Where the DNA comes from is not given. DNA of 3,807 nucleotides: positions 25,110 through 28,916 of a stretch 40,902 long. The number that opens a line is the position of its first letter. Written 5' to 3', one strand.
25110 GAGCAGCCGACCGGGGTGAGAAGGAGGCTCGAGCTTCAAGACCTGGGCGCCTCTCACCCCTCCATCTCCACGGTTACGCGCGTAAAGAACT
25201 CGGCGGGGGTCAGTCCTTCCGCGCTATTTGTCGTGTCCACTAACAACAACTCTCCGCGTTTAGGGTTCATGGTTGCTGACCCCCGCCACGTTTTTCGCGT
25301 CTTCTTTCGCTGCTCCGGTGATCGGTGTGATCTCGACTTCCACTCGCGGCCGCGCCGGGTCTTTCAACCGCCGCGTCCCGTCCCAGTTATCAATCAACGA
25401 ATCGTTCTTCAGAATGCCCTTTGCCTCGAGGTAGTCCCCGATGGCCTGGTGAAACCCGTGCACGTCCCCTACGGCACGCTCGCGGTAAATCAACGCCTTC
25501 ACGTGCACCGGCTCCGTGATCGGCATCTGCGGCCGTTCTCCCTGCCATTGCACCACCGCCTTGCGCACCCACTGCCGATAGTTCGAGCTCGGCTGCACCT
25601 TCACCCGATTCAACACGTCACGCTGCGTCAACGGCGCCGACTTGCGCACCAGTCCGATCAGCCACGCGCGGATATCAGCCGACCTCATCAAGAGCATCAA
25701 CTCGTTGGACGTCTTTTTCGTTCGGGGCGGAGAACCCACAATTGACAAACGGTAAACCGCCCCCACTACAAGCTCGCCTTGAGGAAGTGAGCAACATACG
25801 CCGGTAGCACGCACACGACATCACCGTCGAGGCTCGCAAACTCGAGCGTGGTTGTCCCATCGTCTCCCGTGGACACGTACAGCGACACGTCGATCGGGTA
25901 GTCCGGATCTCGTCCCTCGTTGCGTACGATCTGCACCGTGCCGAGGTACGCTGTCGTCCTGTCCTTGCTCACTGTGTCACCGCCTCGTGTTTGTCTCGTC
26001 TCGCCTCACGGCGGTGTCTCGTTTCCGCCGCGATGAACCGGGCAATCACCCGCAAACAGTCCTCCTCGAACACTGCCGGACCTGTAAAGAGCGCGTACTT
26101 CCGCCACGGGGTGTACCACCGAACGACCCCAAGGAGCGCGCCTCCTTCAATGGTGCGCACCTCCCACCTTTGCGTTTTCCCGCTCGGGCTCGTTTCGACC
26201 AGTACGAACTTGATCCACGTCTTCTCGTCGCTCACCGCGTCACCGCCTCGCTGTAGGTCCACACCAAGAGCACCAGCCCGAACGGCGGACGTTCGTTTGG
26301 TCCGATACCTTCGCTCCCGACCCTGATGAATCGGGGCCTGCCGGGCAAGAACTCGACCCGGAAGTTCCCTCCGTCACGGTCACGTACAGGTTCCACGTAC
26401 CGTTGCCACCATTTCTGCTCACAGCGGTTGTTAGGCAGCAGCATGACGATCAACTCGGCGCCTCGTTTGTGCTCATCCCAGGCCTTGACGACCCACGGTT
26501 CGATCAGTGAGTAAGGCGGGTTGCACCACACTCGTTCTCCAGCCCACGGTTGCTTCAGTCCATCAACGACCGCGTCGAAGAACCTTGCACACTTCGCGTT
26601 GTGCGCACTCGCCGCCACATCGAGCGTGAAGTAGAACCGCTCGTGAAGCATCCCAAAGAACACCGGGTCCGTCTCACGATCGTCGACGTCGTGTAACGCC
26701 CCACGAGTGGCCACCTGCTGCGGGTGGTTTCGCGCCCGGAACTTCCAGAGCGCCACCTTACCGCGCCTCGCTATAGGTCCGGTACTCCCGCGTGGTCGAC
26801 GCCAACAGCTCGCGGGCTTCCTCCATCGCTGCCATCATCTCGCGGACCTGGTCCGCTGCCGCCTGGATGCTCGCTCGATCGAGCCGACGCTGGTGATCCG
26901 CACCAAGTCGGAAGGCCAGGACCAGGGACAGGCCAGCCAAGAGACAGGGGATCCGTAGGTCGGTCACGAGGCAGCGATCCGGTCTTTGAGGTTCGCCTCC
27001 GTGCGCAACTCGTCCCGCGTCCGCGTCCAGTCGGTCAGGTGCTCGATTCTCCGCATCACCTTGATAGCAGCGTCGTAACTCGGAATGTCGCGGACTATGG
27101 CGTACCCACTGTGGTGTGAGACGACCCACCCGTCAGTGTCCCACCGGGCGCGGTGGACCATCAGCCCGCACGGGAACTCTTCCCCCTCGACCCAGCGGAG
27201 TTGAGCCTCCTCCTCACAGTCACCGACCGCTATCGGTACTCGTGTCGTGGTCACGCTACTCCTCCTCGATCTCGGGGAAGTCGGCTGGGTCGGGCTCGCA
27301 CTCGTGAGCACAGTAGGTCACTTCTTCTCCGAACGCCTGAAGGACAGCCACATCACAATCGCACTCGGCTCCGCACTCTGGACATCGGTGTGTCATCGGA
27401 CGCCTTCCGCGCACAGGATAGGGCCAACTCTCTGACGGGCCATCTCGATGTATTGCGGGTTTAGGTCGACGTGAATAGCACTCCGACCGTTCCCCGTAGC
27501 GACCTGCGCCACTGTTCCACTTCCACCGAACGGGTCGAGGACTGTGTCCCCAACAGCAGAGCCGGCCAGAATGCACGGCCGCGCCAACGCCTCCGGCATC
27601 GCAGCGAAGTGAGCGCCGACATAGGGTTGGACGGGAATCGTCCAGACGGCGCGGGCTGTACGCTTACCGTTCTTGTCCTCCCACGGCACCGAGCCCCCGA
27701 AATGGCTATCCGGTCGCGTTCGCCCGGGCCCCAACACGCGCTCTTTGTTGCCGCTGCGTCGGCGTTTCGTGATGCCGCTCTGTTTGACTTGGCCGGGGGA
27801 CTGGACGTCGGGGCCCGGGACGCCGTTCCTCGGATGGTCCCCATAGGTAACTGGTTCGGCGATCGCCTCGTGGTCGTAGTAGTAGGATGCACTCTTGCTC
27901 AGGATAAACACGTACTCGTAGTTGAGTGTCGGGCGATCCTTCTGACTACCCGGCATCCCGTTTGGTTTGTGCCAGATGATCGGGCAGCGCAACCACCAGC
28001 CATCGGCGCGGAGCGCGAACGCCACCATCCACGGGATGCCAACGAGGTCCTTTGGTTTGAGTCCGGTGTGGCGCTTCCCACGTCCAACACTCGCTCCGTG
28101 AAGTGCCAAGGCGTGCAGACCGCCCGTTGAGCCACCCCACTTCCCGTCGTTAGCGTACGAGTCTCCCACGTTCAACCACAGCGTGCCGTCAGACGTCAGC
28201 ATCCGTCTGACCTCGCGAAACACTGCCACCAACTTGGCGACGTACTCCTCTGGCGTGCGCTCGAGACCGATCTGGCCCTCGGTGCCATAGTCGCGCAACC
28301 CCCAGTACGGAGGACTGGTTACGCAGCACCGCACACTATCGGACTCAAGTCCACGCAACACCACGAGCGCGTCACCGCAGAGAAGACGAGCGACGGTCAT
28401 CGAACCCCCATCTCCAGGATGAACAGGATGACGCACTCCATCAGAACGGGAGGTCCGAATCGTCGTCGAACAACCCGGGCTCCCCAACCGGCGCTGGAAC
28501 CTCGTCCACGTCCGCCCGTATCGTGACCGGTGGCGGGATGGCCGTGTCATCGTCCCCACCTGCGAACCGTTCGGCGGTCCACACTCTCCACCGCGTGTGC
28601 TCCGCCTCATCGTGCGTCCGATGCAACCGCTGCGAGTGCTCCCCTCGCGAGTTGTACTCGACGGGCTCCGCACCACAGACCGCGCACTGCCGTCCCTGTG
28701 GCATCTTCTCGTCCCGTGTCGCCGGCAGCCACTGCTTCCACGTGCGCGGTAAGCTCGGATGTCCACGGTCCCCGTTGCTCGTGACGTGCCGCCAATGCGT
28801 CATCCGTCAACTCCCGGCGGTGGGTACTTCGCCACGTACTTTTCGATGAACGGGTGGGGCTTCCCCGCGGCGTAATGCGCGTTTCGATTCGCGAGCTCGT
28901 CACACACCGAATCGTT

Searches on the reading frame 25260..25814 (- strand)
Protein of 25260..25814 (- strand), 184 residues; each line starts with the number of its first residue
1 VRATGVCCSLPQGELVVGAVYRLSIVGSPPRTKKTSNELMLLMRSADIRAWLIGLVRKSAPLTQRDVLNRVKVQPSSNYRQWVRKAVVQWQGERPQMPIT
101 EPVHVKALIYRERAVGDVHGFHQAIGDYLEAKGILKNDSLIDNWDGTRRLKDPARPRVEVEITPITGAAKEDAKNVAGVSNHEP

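Call 56: search_protein_families(library=pfam, proteins=[window:25260-25814:-], max_evalue=0.001)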
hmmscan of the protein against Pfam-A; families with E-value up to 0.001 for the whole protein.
window:25260-25814:- (184 aa): 1 family
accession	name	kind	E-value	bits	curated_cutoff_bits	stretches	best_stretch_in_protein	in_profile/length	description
PF05866.16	RusA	-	0.00033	21.7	22.8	0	74-163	24-124/124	Endodeoxyribonuclease RusA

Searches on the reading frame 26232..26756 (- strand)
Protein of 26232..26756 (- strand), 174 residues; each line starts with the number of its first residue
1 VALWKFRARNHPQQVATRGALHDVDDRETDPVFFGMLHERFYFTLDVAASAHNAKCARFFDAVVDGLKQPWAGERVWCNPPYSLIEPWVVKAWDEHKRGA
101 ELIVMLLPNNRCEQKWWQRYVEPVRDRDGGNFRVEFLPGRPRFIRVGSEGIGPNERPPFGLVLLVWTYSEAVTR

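Call 56: search_protein_families(library=pfam, proteins=[window:26232-26756:-], max_evalue=0.001)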
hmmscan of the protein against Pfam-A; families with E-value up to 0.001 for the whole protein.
window:26232-26756:- (174 aa): 1 family
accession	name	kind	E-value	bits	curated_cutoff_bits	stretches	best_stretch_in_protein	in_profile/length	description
PF05869.16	Dam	-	8.7e-22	78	28.1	1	28-125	13-111/169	DNA N-6-adenine-methyltransferase (Dam)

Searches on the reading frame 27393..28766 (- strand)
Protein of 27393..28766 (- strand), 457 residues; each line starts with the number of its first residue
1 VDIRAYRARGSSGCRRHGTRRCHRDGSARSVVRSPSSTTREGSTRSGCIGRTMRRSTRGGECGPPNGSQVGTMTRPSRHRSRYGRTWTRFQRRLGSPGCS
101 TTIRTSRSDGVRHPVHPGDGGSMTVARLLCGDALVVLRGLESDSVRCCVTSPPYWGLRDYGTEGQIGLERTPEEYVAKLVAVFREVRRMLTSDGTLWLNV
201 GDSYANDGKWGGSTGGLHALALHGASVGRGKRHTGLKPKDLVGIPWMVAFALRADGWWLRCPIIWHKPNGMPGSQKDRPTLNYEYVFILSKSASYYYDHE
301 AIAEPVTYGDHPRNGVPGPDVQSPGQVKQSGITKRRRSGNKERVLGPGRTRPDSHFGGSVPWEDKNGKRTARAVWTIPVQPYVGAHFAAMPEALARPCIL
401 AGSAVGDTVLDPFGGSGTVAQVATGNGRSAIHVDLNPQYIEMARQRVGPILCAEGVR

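Call 56: search_protein_families(library=pfam, proteins=[window:27393-28766:-], max_evalue=0.001)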
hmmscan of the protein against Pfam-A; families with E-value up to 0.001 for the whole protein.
window:27393-28766:- (457 aa): 1 family
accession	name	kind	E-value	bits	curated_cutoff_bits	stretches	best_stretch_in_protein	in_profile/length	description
PF01555.25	N6_N4_Mtase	-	8.4e-43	147.3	26.7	1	145-444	1-220/221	DNA methylase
